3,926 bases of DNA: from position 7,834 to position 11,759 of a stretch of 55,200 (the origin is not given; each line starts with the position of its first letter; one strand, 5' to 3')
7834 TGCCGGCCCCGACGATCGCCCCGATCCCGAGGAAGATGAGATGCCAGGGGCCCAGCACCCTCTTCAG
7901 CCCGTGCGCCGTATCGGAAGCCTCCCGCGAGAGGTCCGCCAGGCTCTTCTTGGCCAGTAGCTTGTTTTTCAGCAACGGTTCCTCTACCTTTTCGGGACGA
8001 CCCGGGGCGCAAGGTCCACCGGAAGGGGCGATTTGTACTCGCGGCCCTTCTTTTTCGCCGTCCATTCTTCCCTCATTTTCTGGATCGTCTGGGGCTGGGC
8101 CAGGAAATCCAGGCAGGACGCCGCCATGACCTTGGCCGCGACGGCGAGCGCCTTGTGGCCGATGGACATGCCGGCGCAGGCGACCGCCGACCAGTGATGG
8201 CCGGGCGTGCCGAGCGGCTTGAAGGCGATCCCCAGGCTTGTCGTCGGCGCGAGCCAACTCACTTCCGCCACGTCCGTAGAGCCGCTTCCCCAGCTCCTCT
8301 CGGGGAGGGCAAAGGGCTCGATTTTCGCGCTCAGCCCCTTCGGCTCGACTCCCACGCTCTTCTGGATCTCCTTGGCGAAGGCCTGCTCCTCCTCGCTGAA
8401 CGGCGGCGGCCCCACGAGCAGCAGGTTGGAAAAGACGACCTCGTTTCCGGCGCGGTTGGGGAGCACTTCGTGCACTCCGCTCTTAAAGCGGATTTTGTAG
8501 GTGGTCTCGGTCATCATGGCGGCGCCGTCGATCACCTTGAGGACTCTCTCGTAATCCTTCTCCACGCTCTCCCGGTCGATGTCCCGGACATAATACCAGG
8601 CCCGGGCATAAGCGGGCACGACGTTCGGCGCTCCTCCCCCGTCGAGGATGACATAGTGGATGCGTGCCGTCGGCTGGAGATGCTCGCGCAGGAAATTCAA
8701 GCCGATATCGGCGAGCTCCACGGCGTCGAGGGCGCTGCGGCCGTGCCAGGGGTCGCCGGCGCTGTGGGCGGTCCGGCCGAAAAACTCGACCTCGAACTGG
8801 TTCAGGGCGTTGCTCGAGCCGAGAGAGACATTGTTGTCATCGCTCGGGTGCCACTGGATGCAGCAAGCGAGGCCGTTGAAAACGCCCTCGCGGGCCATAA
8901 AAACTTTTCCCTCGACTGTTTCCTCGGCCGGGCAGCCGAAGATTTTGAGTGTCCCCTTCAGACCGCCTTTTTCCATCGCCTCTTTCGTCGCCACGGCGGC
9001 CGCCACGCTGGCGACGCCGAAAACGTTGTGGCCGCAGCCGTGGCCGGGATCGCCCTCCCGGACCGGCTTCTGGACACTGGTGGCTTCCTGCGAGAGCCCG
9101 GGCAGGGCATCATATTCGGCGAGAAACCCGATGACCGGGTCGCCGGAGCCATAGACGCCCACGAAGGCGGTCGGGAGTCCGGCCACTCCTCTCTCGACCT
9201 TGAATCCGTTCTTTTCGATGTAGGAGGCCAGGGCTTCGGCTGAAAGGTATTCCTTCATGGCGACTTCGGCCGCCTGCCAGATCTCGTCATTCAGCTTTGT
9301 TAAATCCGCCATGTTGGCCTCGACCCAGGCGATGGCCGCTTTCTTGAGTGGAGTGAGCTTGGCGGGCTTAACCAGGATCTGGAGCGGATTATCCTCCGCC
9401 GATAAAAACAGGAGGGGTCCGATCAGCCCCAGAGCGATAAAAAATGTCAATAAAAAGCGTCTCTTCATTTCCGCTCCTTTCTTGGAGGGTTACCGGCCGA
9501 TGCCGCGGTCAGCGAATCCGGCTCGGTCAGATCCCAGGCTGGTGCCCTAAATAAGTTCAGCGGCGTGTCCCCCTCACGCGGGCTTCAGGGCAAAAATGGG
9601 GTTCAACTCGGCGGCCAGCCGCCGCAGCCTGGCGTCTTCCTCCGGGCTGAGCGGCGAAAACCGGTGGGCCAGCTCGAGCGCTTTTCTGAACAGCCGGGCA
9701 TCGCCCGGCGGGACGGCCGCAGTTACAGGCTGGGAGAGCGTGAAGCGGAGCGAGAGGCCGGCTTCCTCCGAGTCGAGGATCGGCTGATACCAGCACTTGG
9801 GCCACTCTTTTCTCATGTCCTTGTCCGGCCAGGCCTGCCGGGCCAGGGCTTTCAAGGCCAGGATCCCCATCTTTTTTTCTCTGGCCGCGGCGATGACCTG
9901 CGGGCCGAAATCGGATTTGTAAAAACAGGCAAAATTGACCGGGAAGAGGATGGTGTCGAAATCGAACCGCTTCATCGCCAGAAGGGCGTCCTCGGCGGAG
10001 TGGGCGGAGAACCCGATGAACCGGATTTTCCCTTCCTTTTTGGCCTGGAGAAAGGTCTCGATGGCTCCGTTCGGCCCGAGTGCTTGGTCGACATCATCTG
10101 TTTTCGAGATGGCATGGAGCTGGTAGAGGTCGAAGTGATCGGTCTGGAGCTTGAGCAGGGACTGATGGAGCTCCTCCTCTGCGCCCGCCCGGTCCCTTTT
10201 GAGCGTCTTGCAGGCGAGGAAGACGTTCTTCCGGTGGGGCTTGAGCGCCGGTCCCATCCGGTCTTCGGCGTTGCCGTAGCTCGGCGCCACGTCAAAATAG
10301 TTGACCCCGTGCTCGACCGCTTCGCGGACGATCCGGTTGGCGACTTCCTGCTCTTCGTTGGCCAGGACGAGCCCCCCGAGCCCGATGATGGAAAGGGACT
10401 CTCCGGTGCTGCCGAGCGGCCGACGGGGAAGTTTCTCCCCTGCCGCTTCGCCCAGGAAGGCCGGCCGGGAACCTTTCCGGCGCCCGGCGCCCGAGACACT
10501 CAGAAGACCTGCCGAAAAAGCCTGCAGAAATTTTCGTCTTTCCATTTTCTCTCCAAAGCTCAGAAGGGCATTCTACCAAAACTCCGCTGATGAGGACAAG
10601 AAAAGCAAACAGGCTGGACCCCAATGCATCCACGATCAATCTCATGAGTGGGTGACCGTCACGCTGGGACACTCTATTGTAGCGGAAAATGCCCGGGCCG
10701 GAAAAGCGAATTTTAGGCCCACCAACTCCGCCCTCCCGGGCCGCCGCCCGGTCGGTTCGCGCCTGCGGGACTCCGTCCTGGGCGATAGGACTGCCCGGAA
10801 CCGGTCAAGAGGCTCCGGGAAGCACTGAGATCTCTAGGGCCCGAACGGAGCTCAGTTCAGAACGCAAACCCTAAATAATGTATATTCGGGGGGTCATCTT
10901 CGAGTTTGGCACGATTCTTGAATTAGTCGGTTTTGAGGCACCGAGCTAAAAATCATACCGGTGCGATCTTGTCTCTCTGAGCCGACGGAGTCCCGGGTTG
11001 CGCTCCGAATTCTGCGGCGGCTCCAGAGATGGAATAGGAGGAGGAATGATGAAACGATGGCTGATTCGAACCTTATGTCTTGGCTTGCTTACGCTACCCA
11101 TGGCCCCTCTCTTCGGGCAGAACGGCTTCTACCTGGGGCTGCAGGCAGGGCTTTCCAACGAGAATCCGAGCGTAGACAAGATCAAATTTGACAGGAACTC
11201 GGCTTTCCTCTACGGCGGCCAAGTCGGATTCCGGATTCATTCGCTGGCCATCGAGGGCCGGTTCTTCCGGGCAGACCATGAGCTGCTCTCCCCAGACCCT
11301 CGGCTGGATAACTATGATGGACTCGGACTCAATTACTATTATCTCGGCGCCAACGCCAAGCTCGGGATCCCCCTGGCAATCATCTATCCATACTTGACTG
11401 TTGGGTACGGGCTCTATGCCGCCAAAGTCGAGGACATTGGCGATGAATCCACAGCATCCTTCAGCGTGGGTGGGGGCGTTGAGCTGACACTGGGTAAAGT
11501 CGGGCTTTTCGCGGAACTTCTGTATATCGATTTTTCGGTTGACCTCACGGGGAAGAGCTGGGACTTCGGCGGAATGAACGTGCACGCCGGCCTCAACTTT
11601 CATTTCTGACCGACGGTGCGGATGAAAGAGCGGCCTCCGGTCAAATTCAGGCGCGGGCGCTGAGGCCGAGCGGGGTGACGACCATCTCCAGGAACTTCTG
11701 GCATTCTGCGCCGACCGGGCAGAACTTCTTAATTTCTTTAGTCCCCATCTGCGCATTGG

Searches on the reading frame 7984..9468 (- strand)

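Call 14: search_protein_families(library=pfam, proteins=[window:7984-9468:-], max_evalue=0.001)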
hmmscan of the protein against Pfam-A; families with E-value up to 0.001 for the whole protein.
window:7984-9468:- (494 aa): 2 families
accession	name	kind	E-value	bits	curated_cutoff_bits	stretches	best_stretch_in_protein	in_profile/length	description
PF07687.19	M20_dimer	-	2.7e-08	34.1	21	1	224-312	8-98/107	Peptidase dimerisation domain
PF01546.33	Peptidase_M20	-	1.4e-06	28.8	24.6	1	115-267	2-113/206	Peptidase family M20/M25/M40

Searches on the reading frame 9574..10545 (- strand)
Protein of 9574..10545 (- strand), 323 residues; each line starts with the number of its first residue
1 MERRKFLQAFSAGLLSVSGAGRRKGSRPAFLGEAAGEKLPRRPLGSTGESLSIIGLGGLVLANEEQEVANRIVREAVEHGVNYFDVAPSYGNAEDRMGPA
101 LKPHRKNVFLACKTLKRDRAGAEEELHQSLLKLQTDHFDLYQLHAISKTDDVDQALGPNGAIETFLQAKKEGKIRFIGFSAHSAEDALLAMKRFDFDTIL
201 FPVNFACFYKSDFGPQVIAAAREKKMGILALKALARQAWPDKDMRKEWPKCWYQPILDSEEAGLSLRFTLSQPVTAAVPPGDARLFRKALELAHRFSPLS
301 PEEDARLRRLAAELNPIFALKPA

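Call 14: search_protein_families(library=pfam, proteins=[window:9574-10545:-], max_evalue=0.001)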
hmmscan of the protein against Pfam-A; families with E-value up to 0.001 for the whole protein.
window:9574-10545:- (323 aa): 1 family
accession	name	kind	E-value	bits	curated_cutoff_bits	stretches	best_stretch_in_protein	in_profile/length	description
PF00248.27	Aldo_ket_red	-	4.6e-26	92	24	1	54-246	2-204/291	Aldo/keto reductase family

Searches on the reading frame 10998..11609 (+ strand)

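Call 14: search_protein_families(library=pfam, proteins=[window:10998-11609:+], max_evalue=0.001)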
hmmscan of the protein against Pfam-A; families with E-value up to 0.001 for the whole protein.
window:10998-11609:+ (203 aa): 1 family
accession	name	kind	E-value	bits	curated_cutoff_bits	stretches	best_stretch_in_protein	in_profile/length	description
PF13505.12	OMP_b-brl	-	3.8e-13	50.4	28.7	1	26-201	2-175/175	Outer membrane protein beta-barrel domain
